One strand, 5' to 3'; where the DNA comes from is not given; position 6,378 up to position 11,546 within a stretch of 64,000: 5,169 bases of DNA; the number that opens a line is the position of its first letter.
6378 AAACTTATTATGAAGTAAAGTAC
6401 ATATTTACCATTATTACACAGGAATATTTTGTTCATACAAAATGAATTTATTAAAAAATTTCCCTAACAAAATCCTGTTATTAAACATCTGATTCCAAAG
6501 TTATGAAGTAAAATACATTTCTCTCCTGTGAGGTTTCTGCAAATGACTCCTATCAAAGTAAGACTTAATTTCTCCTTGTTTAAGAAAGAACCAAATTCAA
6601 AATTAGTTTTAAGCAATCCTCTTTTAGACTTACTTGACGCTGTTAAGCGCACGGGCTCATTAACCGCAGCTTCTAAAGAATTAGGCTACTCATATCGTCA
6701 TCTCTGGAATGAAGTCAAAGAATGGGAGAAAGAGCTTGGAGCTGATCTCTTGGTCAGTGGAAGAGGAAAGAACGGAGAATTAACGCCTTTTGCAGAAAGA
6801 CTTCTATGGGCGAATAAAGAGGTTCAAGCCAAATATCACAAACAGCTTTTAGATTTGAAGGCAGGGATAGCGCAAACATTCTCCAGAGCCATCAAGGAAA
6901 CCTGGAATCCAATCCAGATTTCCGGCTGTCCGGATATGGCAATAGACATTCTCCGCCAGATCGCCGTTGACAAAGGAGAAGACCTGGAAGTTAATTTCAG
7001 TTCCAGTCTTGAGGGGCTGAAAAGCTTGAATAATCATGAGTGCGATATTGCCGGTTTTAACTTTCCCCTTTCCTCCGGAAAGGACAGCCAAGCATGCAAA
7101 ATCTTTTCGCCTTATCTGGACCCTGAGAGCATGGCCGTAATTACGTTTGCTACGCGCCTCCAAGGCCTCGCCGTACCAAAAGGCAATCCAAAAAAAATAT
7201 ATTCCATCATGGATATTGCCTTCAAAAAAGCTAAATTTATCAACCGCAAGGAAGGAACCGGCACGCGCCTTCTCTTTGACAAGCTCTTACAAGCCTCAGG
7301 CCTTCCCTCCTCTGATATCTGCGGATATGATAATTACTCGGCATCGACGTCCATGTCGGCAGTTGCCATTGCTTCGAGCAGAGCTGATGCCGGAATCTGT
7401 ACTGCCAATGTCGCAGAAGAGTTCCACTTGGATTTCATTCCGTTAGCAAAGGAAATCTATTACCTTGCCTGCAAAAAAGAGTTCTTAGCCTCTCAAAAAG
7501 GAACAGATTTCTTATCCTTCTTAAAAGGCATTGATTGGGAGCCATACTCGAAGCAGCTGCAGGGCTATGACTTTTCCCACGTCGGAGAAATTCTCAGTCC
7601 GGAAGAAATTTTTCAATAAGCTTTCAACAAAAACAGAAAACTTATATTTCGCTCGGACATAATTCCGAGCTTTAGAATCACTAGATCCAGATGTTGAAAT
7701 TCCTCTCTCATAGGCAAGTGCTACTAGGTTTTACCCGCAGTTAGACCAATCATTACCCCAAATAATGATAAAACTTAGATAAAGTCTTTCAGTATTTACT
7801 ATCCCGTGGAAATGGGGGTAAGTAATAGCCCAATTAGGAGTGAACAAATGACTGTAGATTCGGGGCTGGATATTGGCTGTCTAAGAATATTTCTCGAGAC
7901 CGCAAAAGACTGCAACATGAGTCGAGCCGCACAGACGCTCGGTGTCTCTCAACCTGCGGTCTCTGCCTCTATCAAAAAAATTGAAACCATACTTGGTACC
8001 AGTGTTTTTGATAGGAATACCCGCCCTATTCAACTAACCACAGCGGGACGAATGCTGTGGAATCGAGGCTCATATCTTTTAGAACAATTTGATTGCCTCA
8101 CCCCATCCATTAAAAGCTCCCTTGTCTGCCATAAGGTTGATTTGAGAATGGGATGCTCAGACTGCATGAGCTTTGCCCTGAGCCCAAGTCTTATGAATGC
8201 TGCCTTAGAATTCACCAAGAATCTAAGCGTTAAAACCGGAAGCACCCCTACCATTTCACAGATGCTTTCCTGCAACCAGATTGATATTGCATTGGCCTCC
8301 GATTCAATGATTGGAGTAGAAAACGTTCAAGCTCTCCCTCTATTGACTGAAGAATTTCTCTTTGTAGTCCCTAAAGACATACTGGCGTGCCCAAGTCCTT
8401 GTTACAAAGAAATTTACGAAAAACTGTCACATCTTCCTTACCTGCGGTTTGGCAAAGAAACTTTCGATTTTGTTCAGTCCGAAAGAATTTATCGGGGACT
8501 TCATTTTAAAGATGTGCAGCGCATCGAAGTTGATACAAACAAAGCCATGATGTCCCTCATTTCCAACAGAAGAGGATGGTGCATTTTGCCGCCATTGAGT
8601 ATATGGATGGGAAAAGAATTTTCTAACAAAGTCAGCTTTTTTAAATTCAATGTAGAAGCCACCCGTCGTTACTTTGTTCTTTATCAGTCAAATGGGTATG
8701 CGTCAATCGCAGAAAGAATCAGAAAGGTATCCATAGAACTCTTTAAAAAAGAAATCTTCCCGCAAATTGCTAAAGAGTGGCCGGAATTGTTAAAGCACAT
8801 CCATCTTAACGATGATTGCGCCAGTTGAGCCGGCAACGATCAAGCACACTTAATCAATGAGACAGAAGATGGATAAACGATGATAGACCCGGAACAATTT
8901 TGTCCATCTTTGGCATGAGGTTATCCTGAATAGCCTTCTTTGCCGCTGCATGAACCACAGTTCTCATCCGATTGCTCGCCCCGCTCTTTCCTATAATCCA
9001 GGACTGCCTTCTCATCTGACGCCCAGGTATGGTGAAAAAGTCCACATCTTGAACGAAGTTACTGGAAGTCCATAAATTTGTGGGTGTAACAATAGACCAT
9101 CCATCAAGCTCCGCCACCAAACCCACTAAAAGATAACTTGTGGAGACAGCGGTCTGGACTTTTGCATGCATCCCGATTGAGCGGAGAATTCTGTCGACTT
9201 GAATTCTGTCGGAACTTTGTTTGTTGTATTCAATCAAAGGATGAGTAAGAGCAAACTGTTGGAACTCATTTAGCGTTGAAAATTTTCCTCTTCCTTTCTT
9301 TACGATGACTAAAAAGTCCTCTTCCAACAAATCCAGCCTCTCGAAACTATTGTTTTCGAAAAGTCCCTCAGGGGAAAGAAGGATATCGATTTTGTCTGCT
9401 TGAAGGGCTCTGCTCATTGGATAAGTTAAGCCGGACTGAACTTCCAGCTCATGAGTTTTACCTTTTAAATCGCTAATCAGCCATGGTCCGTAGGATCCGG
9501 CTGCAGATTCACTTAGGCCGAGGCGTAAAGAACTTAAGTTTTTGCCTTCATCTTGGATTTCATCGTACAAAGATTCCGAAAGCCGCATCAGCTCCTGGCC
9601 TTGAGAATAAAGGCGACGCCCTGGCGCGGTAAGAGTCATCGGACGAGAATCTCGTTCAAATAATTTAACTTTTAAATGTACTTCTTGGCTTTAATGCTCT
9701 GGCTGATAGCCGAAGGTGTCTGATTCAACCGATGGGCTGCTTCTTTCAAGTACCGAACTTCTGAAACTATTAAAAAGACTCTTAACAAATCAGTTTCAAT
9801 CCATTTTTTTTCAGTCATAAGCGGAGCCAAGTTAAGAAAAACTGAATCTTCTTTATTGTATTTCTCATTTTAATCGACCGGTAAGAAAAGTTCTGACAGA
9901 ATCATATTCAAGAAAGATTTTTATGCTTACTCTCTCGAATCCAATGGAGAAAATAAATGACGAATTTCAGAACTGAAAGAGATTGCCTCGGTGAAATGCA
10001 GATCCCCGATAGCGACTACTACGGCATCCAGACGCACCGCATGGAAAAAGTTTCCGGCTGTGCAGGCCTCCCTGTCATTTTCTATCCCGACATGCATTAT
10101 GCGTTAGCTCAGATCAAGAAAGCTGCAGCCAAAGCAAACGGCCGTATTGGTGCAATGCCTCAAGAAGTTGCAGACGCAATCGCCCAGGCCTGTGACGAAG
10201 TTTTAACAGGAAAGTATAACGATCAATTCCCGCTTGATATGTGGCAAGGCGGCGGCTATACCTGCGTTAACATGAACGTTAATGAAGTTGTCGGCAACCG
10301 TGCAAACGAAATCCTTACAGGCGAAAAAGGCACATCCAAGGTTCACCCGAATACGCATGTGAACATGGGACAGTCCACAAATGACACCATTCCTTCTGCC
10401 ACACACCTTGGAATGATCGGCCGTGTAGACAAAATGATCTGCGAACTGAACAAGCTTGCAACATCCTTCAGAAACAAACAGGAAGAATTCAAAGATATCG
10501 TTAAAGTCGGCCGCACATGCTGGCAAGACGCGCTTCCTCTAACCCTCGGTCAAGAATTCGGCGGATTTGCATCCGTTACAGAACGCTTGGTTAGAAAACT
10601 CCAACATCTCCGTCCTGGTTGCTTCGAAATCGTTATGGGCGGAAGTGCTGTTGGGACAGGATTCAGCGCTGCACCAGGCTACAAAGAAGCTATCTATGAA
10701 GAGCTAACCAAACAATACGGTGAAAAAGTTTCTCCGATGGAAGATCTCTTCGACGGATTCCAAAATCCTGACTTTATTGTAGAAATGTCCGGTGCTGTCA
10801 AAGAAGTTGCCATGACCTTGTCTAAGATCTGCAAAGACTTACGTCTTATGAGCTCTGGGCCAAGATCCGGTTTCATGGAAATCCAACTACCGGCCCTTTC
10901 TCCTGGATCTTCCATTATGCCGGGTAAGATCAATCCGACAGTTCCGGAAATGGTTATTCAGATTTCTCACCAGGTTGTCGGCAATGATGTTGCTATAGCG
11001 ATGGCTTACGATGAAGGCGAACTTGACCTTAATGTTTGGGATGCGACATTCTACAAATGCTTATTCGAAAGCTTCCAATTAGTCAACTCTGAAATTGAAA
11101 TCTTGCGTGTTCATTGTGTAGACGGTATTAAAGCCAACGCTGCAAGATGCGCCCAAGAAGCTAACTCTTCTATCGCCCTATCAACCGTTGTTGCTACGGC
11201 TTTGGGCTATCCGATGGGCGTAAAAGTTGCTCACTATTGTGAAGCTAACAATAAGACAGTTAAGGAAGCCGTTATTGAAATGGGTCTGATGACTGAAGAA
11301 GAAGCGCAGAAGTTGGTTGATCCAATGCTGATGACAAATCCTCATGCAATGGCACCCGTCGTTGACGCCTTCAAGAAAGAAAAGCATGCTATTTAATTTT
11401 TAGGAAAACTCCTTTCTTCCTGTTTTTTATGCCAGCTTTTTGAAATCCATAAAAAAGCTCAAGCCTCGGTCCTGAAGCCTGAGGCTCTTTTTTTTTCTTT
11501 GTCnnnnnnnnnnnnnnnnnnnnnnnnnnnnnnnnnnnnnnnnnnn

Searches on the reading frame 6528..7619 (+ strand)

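Call 57: search_protein_families(library=ncbifam, proteins=[window:6528-7619:+], max_evalue=1e-10)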
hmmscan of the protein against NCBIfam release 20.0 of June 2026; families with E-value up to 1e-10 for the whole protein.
window:6528-7619:+ (363 aa): 1 family
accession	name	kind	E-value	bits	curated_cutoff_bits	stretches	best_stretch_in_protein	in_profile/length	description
NF011068.0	PRK14498.1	equivalog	7.7e-44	149.8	534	1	126-356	416-644/647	molybdopterin biosynthesis protein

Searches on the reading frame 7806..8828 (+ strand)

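Call 57: search_protein_families(library=ncbifam, proteins=[window:7806-8828:+], max_evalue=1e-10)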
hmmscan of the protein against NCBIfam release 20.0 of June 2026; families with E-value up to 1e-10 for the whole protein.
window:7806-8828:+ (340 aa): 22 families
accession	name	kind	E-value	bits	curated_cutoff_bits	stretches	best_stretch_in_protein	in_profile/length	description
NF040786.1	LysR_Sec_metab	equivalog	3.9e-23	81.9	250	1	24-296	4-280/298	selenium metabolism-associated LysR family transcriptional regulator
NF008416.0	PRK11242.1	equivalog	4.4e-21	75.5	277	1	26-304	6-281/300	transcriptional regulator CynR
NF047520.1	trans_act_CidR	equivalog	1.4e-19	70.4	415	1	22-191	2-172/292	cidABC operon transcriptional activator CidR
NF047354.1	trans_reg_GltC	equivalog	3.9e-18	66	300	1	22-192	2-177/290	glutamate biosynthesis transcriptional regulator GltC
NF053705.1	TransRegGltCGpos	equivalog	3.9e-18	65.7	350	1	26-191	6-173/300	glutamate biosynthesis transcriptional regulator GltC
NF008722.0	PRK11716.1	equivalog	1.9e-16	60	246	1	21-280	1-259/293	HTH-type transcriptional activator IlvY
TIGR03418.1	chol_sulf_TF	equivalog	3.8e-16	59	324.8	1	21-104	1-84/291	choline sulfate utilization transcriptional regulator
NF007439.0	PRK09986.1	equivalog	5.6e-16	58.7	290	1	21-262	7-250/296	LysR family transcriptional regulator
NF008352.0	PRK11139.1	subfamily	6.4e-15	55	288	1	24-194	9-175/305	transcriptional regulator GcvA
TIGR03339.1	phn_lysR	subfamily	2.5e-14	53.2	341.1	1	26-189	2-163/279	aminoethylphosphonate catabolism associated LysR family transcriptional regulator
TIGR02424.1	TF_pcaQ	equivalog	3.4e-14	52.4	303.8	1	26-188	8-173/300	pca operon transcription factor PcaQ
NF045775.1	acetoin_reg_AlsR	exception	6.3e-14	52.1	430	1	25-221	5-200/290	acetoin biosynthesis transcriptional regulator AlsR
NF007385.0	PRK09906.1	equivalog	9.4e-14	51.2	356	1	25-191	5-171/296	DNA-binding transcriptional regulator HcaR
NF009327.0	PRK12684.1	subfamily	1.6e-13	50.6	402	1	26-191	6-175/313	CysB family HTH-type transcriptional regulator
NF007667.0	PRK10341.1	equivalog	1.9e-13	50.1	308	1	26-188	12-177/312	transcriptional regulator TdcA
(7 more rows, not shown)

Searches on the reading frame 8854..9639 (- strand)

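Call 57: search_protein_families(library=ncbifam, proteins=[window:8854-9639:-], max_evalue=1e-10)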
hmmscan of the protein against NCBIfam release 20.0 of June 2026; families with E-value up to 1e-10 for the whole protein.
window:8854-9639:- (261 aa): 0 families

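Call 76: search_protein_families(library=pfam, proteins=[window:8854-9639:-], max_evalue=0.00001)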
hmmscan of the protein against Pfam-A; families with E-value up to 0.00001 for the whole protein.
window:8854-9639:- (261 aa): 1 family
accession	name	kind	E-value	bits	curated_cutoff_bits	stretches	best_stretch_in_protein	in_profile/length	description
PF03466.25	LysR_substrate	-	1.8e-10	41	28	1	37-223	7-195/209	LysR substrate binding domain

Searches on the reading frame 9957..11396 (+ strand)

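Call 6: search_protein_families(library=pfam, proteins=[window:9957-11396:+], max_evalue=0.01)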
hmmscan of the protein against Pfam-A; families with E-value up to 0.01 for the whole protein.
window:9957-11396:+ (479 aa): 2 families
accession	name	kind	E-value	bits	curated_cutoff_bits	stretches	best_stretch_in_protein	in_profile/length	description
PF00206.25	Lyase_1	-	1.9e-83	280.9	27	1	12-342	1-312/312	Lyase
PF10415.14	FumaraseC_C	-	8.9e-12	45.7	32.5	1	410-461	3-54/54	Fumarase C C-terminus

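Call 7: search_protein_families(library=ncbifam, proteins=[window:9957-11396:+], max_evalue=0.001)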
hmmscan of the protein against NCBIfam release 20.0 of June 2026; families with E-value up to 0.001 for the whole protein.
window:9957-11396:+ (479 aa): 18 families
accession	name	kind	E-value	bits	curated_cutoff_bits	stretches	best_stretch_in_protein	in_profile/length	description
NF008909.0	PRK12273.1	subfamily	7.5e-160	532.9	510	1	2-465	3-467/474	aspartate ammonia-lyase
TIGR00839.1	aspA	equivalog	3.4e-141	471.4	681.2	1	5-463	1-460/468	aspartate ammonia-lyase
TIGR00979.1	fumC_II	equivalog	5.7e-134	447.3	664.75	1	4-459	1-456/458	class II fumarate hydratase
NF011092.0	PRK14515.1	subfamily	3.3e-121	405.4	876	1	3-463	10-469/479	aspartate ammonia-lyase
NF009089.0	PRK12425.1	equivalog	2.6e-111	372.7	840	1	5-461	3-459/464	class II fumarate hydratase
NF006554.0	PRK09053.1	equivalog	1.1e-22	80.5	595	1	51-441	32-401/453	3-carboxy-cis,cis-muconate cycloisomerase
TIGR00838.1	argH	equivalog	5.2e-22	78.5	279.5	1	63-441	44-396/455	argininosuccinate lyase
TIGR02426.1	protocat_pcaB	equivalog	1.4e-20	73.5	355.75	1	49-343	23-291/338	3-carboxy-cis,cis-muconate cycloisomerase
NF008964.0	PRK12308.1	equivalog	3.4e-17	62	657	1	135-416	103-374/624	argininosuccinate lyase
TIGR00928.1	purB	equivalog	2.9e-15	56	326.2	1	132-336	88-286/436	adenylosuccinate lyase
NF004631.0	PRK05975.1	equivalog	1.3e-14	53.9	371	1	50-337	33-292/352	3-carboxy-cis,cis-muconate cycloisomerase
NF052556.1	NtrsucLyaStm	equivalog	1.1e-13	50.8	650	1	49-426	39-407/466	nitrosuccinate lyase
NF006500.1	PRK08937.2-4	subfamily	2e-13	50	626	1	133-426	99-386/448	adenylosuccinate lyase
NF002563.0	PRK02186.1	subfamily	4.8e-13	48.3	625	1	135-417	510-783/890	argininosuccinate lyase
NF052535.1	CoM_syn_XcbC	exception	1.4e-09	37.3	575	1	138-422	108-381/495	2-phosphosulfolactate phosphatase XcbC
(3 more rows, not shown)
